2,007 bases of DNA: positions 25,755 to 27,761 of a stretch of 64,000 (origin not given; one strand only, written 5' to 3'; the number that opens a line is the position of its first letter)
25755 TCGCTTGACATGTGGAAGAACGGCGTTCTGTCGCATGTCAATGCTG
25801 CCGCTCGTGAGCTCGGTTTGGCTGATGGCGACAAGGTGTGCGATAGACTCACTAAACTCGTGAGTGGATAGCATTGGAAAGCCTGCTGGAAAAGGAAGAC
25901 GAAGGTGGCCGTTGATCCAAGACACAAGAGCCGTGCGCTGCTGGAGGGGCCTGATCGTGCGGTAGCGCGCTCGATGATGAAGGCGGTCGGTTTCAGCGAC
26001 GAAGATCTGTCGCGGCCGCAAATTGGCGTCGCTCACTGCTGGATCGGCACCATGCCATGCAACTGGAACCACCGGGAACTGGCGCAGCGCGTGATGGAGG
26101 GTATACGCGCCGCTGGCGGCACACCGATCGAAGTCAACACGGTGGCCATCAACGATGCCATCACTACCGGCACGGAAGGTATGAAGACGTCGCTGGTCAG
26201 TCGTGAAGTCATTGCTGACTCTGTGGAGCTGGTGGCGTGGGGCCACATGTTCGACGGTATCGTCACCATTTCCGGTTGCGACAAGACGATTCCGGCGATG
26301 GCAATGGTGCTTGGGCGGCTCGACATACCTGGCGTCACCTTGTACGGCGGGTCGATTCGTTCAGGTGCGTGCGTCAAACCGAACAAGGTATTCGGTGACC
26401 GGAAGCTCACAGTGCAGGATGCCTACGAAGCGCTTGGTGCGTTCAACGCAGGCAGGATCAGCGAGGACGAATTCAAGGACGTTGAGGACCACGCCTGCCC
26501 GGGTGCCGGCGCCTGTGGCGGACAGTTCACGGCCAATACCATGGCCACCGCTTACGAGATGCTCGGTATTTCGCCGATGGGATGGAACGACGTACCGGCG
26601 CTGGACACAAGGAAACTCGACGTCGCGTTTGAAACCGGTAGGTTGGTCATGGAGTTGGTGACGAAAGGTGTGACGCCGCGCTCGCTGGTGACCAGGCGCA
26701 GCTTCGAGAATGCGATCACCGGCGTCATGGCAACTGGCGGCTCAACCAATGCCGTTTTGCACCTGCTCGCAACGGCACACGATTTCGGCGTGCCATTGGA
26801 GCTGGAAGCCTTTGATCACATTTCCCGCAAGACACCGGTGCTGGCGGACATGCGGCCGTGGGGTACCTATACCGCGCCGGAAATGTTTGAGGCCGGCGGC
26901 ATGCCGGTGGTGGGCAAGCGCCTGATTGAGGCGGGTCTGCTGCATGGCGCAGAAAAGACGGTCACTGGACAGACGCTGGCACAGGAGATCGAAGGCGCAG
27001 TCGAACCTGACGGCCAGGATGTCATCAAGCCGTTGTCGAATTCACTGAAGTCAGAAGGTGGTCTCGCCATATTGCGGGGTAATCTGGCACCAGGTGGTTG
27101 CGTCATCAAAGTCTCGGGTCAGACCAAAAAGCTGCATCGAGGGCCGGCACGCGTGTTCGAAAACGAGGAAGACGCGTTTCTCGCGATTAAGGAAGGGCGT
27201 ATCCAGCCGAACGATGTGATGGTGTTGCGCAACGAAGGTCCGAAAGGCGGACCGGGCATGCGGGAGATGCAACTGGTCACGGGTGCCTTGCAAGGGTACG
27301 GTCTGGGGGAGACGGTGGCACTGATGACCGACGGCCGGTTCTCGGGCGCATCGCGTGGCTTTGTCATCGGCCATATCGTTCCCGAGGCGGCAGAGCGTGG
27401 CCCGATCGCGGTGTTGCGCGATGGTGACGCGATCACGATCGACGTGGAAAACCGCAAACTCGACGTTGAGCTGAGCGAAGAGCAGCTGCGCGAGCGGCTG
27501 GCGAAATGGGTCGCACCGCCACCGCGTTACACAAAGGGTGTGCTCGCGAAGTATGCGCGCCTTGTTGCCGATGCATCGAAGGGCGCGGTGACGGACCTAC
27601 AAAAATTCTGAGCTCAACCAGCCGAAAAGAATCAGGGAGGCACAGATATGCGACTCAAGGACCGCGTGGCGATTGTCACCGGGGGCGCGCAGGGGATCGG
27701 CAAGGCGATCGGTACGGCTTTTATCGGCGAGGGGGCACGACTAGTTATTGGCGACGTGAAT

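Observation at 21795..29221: RuBisCO-like protein translationally coupled to a DUF1537 kinase, in a cluster with an IlvD-type dehydratase - not one of the acid-sugar routes I know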

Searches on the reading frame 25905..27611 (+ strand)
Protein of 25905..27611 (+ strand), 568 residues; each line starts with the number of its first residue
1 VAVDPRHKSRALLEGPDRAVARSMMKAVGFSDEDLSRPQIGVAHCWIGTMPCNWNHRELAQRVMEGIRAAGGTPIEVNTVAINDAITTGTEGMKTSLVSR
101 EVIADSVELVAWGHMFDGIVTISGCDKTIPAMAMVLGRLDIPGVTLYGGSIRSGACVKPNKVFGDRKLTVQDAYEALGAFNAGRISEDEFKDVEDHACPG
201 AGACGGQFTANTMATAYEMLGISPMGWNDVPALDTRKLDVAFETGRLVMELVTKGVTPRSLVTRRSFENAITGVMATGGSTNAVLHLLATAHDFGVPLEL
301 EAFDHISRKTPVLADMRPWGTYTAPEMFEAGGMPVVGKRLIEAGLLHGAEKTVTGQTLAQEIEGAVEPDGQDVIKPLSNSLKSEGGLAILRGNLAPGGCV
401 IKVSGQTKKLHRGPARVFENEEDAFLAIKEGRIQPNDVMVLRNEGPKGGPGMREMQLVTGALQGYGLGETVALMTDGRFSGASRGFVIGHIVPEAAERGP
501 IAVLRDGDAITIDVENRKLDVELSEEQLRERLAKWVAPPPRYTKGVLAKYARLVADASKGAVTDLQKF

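Call 3: search_protein_families(library=pfam, proteins=[window:25905-27611:+])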
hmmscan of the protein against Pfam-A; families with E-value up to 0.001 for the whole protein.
window:25905-27611:+ (568 aa): 2 families
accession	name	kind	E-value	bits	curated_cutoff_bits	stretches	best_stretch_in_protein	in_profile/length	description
PF00920.27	ILVD_EDD_N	-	1.7e-114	382.7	27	1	37-360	1-315/316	Dihydroxy-acid/6-phosphogluconate dehydratase N-terminal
PF24877.1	ILV_EDD_C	-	3.4e-72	242.3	27.7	1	372-561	1-191/191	Dihydroxy-acid/6-phosphogluconate dehydratase C-terminal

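Call 4: search_protein_families(library=ncbifam, proteins=[window:25905-27611:+])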
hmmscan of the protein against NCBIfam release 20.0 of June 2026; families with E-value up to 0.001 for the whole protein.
window:25905-27611:+ (568 aa): 8 families
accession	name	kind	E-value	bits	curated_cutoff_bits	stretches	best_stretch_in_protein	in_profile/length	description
NF002068.0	PRK00911.1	subfamily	4.7e-227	754.9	644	1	6-565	4-557/559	dihydroxy-acid dehydratase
TIGR00110.1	ilvD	equivalog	4.3e-197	656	618.15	1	21-564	2-542/543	dihydroxy-acid dehydratase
NF004784.0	PRK06131.1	subfamily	2.3e-131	439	539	1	18-565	23-562/576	dihydroxy-acid dehydratase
NF009103.0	PRK12448.1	equivalog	2.7e-128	428.8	710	2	6-363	3-362/616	dihydroxy-acid dehydratase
NF009559.0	PRK13016.1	equivalog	1.9e-121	406.2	882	1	20-564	25-562/578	L-arabinonate dehydratase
NF009560.0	PRK13017.1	subfamily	2.3e-115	386.1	684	1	21-564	28-576/595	dihydroxy-acid dehydratase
TIGR01196.1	edd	equivalog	2.5e-66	224.2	708.25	1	69-535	103-568/601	phosphogluconate dehydratase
TIGR03432.1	yjhG_yagF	hypoth_equivalog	3.9e-65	220.1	808.15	2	387-522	431-573/640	YjhG/YagF family D-xylonate dehydratase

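Call 64: search_solved_structures(query=window:25905-27611:+, max_evalue=1e-50)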
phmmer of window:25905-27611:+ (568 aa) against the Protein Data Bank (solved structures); distinct sequences matched with E-value up to 1e-50: 17.
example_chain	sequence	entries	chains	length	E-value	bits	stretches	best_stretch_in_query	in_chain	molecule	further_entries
6nte_A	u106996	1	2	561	2e-168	564.7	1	8-568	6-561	Dihydroxy-acid dehydratase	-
6ovt_A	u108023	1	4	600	1.3e-161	542.2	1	4-562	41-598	Dihydroxy-acid dehydratase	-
9ix7_A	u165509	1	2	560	9.2e-153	513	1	16-564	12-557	dihydroxy-acid dehydratase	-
5ym0_A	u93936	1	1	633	1.2e-152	512.7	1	12-564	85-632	Dihydroxy-acid dehydratase, chloroplastic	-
8hs0_A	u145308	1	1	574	4.4e-152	510.7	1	12-564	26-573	Dihydroxy-acid dehydratase, chloroplastic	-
9l8r_A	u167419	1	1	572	4.9e-152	510.6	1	12-564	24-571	Dihydroxy-acid dehydratase, chloroplastic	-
5ze4_A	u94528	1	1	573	5e-152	510.6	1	12-564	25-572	Dihydroxy-acid dehydratase, chloroplastic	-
9jpi_A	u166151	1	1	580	5.2e-152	510.5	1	12-564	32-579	Dihydroxy-acid dehydratase, chloroplastic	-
8ikz_A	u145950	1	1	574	6.7e-152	510.1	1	12-564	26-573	Dihydroxy-acid dehydratase, chloroplastic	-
8imu_A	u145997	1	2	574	1e-151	509.5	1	12-564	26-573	Dihydroxy-acid dehydratase, chloroplastic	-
9jsq_A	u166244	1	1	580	1.5e-151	509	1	12-564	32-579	Dihydroxy-acid dehydratase, chloroplastic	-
9evv_A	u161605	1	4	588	8.1e-99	334.9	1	21-565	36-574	L-arabinonate dehydratase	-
5j83_A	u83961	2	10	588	8.1e-99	334.9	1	21-565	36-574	Dihydroxyacid dehydratase/phosphogluconate dehydratase | Dihydroxy-acid dehydratase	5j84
5j85_A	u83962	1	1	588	2.3e-98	333.4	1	21-565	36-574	Dihydroxyacid dehydratase/phosphogluconate dehydratase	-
8ej0_A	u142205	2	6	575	7.2e-91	308.7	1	17-564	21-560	Dihydroxyacid dehydratase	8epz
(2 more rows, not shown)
